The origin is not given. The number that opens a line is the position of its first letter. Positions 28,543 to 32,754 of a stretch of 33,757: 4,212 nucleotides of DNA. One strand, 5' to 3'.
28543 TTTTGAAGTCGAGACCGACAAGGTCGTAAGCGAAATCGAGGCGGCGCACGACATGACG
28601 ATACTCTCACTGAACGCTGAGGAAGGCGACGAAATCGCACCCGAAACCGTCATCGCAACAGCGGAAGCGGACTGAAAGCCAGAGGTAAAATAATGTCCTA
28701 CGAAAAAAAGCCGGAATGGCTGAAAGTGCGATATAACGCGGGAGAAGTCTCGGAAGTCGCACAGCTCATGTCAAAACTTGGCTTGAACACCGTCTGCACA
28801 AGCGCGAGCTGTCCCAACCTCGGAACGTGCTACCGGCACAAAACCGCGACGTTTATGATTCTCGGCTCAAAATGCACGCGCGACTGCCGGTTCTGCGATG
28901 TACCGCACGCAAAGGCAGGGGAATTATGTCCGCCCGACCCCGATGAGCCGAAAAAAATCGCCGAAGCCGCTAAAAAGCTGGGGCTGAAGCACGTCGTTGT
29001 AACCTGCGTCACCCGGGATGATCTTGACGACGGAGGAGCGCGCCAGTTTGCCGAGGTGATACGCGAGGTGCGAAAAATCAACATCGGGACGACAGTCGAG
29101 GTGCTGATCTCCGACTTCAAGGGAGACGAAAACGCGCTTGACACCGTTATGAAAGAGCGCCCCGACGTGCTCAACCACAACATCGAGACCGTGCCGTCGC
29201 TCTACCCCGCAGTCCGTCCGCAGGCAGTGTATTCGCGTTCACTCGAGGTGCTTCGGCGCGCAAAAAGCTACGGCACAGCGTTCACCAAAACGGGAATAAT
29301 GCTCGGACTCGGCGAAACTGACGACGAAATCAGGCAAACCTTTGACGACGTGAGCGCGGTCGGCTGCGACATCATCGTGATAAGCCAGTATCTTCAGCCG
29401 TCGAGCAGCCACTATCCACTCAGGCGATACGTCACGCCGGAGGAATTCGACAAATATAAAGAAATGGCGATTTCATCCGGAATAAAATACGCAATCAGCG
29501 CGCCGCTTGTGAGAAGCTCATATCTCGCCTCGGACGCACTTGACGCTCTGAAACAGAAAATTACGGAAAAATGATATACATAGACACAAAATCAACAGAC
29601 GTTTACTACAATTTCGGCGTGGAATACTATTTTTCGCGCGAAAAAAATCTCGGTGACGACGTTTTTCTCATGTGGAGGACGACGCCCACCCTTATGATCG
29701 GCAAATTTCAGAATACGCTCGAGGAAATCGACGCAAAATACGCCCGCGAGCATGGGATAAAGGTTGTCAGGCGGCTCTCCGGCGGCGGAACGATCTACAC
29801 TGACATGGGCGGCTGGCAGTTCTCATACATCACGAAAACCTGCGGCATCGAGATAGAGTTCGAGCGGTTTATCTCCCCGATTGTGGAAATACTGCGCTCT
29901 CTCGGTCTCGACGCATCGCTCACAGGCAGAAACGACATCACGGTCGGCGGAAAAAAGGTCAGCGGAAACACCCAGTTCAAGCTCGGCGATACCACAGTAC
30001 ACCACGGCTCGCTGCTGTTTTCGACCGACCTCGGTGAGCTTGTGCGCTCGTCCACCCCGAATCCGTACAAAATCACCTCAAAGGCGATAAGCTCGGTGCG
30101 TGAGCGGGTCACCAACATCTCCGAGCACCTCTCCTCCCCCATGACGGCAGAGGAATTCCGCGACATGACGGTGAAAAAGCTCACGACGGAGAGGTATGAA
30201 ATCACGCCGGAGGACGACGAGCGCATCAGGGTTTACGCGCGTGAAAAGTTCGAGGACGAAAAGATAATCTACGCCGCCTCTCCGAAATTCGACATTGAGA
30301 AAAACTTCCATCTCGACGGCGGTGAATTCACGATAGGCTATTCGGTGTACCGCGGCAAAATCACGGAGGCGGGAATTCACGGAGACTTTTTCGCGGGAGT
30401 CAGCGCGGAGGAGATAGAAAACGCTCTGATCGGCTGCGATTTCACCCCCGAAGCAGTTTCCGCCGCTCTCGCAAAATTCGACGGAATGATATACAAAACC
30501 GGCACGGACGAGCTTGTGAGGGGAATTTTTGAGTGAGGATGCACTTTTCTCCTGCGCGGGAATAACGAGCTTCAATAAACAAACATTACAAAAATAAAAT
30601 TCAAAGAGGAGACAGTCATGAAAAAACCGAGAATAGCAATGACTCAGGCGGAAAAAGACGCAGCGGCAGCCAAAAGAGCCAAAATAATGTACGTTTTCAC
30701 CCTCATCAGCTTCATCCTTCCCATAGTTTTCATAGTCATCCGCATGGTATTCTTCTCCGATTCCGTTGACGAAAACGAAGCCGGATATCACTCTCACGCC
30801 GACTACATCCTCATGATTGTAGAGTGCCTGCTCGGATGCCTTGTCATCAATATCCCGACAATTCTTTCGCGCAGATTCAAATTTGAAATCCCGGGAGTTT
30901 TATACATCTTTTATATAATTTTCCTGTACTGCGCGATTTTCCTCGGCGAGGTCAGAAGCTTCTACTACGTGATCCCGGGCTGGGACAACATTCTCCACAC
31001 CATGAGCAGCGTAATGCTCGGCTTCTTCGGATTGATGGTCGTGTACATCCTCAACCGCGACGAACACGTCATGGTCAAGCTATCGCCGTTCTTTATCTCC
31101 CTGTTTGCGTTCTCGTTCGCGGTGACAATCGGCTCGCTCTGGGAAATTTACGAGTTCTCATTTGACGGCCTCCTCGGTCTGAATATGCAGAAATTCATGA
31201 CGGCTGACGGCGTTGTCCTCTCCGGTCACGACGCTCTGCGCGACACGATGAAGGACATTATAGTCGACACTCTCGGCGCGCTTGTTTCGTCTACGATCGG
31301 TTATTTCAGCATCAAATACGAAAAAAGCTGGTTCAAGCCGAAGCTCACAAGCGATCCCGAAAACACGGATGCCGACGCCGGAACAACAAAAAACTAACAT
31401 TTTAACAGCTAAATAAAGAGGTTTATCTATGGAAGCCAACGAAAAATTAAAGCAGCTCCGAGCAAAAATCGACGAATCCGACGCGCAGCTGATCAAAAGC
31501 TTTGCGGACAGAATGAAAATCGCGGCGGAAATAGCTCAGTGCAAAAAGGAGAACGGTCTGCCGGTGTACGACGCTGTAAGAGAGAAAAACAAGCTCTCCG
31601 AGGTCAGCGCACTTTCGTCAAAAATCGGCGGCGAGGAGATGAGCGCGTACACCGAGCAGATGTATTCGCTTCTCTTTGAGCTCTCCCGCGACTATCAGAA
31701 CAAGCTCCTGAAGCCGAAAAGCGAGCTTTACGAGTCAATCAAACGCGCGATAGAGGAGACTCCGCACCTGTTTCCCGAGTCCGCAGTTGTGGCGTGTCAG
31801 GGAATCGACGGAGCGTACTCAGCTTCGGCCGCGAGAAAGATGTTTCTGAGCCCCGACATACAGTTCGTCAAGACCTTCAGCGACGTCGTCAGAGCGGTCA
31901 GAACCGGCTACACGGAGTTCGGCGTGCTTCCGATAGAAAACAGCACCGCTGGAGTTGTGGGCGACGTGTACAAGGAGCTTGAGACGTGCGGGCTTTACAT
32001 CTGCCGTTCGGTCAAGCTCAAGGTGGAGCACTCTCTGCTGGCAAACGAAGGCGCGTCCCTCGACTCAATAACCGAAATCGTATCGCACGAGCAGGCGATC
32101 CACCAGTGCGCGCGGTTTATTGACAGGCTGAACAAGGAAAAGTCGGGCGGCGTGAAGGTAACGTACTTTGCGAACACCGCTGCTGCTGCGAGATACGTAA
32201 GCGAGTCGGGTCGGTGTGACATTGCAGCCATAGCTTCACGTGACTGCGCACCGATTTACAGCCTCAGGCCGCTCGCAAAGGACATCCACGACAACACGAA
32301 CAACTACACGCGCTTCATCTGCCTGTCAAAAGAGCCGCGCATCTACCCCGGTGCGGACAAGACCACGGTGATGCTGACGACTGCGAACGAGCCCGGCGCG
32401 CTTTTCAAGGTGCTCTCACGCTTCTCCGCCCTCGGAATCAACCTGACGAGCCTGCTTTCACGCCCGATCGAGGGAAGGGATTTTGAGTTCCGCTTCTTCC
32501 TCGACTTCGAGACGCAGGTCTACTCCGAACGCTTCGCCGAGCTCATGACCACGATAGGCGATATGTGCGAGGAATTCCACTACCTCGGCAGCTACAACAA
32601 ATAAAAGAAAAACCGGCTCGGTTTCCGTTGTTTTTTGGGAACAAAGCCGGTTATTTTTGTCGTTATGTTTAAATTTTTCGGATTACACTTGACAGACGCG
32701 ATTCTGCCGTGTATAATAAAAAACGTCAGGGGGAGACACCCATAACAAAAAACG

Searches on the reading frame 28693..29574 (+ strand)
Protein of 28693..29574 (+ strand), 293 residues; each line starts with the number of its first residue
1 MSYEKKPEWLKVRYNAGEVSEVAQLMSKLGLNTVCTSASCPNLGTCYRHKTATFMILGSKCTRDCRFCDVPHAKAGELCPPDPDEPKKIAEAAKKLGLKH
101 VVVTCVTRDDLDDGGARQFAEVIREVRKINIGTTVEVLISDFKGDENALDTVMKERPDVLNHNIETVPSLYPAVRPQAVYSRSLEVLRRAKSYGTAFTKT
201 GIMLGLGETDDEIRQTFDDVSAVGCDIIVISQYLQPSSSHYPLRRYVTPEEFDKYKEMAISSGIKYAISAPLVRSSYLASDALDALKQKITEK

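Call 86: search_protein_families(library=pfam, proteins=[window:28693-29574:+], max_evalue=0.00001)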
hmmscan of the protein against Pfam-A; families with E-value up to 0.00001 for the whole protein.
window:28693-29574:+ (293 aa): 1 family
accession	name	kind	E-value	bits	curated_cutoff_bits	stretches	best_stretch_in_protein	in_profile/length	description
PF04055.27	Radical_SAM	-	1.7e-23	84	29.5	1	56-219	2-165/166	Radical SAM superfamily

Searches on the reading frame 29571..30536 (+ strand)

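Call 86: search_protein_families(library=pfam, proteins=[window:29571-30536:+], max_evalue=0.00001)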
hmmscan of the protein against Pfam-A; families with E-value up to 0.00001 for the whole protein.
window:29571-30536:+ (321 aa): 2 families
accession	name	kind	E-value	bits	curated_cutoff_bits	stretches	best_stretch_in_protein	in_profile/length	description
PF21948.1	LplA-B_cat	-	1.1e-53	182.6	27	1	10-204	1-199/200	Lipoyl protein ligase A/B catalytic domain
PF10437.14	Lip_prot_lig_C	-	6.4e-16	58.5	24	1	237-314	1-80/85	Bacterial lipoate protein ligase C-terminus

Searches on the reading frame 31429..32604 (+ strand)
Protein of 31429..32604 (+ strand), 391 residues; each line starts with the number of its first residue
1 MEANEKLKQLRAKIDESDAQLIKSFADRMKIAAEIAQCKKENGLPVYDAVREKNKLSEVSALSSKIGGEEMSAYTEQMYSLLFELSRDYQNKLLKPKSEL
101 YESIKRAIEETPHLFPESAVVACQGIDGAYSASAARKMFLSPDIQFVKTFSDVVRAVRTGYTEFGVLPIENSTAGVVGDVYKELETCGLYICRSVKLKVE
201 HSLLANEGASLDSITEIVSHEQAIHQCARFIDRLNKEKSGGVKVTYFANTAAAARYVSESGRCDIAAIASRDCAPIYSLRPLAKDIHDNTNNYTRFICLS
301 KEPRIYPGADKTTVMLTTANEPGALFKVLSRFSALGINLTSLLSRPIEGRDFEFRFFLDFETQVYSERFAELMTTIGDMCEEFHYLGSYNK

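Call 87: search_protein_families(library=pfam, proteins=[window:31429-32604:+], max_evalue=0.00001)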
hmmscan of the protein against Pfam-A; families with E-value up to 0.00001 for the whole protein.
window:31429-32604:+ (391 aa): 3 families
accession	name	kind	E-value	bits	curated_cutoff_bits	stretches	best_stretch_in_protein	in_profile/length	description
PF00800.23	PDT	-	1.8e-49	168.4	25.2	1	121-303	1-180/181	Prephenate dehydratase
PF01817.26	CM_2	-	1.5e-17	64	27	1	10-90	1-79/80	Chorismate mutase type II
PF01842.31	ACT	-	2.1e-08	34.2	27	1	314-359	3-49/66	ACT domain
